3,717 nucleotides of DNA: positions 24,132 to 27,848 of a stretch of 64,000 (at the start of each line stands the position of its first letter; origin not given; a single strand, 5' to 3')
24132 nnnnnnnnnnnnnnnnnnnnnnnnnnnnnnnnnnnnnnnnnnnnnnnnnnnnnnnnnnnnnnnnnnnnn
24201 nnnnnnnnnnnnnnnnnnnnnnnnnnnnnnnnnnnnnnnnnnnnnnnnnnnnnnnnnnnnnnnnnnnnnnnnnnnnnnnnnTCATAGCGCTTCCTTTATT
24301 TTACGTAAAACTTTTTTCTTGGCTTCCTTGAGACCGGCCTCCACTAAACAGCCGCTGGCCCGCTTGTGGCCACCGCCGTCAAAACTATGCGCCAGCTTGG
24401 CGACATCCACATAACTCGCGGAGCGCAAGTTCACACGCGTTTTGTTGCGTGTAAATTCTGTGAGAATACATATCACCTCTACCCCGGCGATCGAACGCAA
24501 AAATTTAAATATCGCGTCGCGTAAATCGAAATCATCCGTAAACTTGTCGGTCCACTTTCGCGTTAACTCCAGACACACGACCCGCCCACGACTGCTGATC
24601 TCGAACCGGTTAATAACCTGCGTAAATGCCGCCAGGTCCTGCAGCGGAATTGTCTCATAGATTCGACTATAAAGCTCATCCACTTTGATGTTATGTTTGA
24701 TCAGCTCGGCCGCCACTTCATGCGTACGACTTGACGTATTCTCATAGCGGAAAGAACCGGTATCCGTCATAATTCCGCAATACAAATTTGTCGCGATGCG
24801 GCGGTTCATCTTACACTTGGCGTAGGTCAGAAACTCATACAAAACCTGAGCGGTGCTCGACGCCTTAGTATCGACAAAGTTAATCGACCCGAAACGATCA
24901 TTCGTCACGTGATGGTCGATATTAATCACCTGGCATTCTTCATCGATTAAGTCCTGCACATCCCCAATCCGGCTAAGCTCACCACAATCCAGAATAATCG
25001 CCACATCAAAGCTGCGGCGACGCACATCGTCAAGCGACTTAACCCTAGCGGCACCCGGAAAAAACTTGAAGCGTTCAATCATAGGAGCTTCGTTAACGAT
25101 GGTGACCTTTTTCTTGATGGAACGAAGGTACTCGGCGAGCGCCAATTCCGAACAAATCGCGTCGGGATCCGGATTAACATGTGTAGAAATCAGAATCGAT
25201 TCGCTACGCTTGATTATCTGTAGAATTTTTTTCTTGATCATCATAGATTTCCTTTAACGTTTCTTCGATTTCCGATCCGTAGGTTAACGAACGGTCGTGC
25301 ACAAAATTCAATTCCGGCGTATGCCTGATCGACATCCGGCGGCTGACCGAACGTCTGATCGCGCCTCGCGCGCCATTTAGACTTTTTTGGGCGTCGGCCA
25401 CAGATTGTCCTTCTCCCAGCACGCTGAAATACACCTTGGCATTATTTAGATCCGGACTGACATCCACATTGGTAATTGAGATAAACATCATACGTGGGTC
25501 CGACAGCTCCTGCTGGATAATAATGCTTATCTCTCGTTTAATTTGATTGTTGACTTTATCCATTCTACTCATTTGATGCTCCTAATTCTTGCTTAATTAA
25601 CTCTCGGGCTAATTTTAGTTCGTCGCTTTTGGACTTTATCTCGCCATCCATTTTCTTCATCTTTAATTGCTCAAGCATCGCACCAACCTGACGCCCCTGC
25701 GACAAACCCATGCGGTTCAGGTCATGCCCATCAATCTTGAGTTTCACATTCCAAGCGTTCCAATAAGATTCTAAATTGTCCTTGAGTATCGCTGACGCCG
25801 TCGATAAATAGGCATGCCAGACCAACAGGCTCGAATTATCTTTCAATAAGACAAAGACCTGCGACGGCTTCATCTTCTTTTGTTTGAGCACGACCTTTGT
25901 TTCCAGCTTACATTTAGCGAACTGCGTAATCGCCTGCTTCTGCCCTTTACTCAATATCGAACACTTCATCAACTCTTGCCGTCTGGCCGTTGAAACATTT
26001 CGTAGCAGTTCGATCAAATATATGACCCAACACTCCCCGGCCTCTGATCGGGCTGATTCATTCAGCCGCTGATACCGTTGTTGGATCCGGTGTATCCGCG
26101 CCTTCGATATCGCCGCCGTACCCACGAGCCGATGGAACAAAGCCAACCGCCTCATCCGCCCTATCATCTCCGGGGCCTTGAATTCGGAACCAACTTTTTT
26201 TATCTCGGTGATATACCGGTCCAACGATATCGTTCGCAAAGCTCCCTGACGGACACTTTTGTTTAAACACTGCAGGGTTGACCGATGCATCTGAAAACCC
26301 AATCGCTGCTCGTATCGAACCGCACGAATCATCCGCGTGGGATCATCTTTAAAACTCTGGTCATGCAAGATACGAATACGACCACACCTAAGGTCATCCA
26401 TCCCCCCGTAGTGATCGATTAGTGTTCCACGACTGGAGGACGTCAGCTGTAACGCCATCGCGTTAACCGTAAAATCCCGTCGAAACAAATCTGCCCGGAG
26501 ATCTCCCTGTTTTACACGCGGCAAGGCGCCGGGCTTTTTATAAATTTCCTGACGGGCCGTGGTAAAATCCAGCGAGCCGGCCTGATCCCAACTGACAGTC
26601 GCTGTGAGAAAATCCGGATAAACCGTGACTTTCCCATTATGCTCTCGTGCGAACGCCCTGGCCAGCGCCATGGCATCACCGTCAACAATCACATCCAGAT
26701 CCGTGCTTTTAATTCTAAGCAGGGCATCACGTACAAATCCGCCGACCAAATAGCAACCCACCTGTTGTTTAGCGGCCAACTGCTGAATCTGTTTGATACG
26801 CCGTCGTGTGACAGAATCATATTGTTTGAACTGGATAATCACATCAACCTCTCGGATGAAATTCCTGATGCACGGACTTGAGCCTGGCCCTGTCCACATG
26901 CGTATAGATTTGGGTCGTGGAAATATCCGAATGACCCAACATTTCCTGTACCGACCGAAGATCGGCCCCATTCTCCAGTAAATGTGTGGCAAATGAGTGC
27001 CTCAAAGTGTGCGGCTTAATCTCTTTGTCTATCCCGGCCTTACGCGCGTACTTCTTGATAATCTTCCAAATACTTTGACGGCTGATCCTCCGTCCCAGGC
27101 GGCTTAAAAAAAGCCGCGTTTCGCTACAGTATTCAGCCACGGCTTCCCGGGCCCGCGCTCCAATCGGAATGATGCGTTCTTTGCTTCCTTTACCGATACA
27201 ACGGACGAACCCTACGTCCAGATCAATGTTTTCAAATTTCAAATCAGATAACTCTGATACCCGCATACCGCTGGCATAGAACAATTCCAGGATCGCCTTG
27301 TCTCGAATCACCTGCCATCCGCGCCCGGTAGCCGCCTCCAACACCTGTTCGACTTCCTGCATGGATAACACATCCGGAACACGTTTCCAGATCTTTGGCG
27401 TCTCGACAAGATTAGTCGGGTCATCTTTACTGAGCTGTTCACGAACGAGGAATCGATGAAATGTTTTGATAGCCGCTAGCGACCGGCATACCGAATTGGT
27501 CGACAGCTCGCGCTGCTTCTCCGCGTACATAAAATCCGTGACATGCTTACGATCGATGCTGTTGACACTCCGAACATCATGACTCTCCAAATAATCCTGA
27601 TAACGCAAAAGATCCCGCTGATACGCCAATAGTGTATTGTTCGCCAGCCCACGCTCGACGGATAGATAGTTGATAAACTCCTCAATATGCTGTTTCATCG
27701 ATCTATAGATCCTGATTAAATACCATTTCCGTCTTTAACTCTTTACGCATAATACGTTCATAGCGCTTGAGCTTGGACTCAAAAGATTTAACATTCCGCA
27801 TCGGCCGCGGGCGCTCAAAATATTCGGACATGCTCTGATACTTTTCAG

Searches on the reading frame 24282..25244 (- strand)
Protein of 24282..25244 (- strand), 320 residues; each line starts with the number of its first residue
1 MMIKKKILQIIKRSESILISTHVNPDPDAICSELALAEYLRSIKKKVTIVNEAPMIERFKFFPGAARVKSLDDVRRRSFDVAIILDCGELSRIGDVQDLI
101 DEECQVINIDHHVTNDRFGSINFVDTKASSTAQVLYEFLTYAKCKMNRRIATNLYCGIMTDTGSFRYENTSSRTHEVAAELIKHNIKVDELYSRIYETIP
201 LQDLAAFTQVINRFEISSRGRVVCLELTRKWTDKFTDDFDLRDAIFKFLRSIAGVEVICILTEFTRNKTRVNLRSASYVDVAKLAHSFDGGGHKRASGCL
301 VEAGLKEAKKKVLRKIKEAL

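Call 15: search_protein_families(library=pfam, proteins=[window:24282-25244:-], max_evalue=0.001)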
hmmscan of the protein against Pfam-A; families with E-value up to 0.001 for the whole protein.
window:24282-25244:- (320 aa): 2 families
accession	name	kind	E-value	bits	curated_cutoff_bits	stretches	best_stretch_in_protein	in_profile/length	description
PF01368.27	DHH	-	7.9e-22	78.3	28.1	1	17-158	2-125/125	DHH family, N-terminal domain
PF02272.25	DHHA1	-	5.4e-09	36.9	25.9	1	246-319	22-99/102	DHHA1 domain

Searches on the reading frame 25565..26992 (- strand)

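Call 15: search_protein_families(library=pfam, proteins=[window:25565-26992:-], max_evalue=0.001)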
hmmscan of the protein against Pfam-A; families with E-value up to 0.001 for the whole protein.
window:25565-26992:- (475 aa): 1 family
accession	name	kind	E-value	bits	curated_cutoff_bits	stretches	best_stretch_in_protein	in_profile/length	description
PF01743.26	PolyA_pol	-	5.2e-28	98.4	23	1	80-207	1-126/126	Poly A polymerase head domain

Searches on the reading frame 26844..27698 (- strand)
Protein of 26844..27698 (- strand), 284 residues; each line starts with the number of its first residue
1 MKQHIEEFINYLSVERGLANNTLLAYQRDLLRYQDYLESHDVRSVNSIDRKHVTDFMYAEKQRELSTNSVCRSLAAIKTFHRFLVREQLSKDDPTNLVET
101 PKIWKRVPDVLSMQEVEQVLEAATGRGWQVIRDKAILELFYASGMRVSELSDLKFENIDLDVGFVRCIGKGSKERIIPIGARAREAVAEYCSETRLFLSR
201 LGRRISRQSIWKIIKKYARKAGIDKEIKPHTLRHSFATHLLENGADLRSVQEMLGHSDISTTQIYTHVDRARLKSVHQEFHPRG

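Call 15: search_protein_families(library=pfam, proteins=[window:26844-27698:-], max_evalue=0.001)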
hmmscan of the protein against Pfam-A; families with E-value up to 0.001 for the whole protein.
window:26844-27698:- (284 aa): 4 families
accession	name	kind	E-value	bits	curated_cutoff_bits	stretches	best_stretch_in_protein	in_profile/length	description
PF00589.27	Phage_integrase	-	1.4e-50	171.8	27.1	1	110-270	2-170/172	Phage integrase family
PF02899.23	Phage_int_SAM_1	-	1.1e-21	77.3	22.3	1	5-88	1-83/83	Phage integrase, N-terminal SAM-like domain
PF13495.12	Phage_int_SAM_4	-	5.1e-05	24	27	0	16-89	12-83/85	Phage integrase, N-terminal SAM-like domain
PF13102.12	Phage_int_SAM_5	-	0.00041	21.1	22.3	0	8-94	9-92/98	Phage integrase SAM-like domain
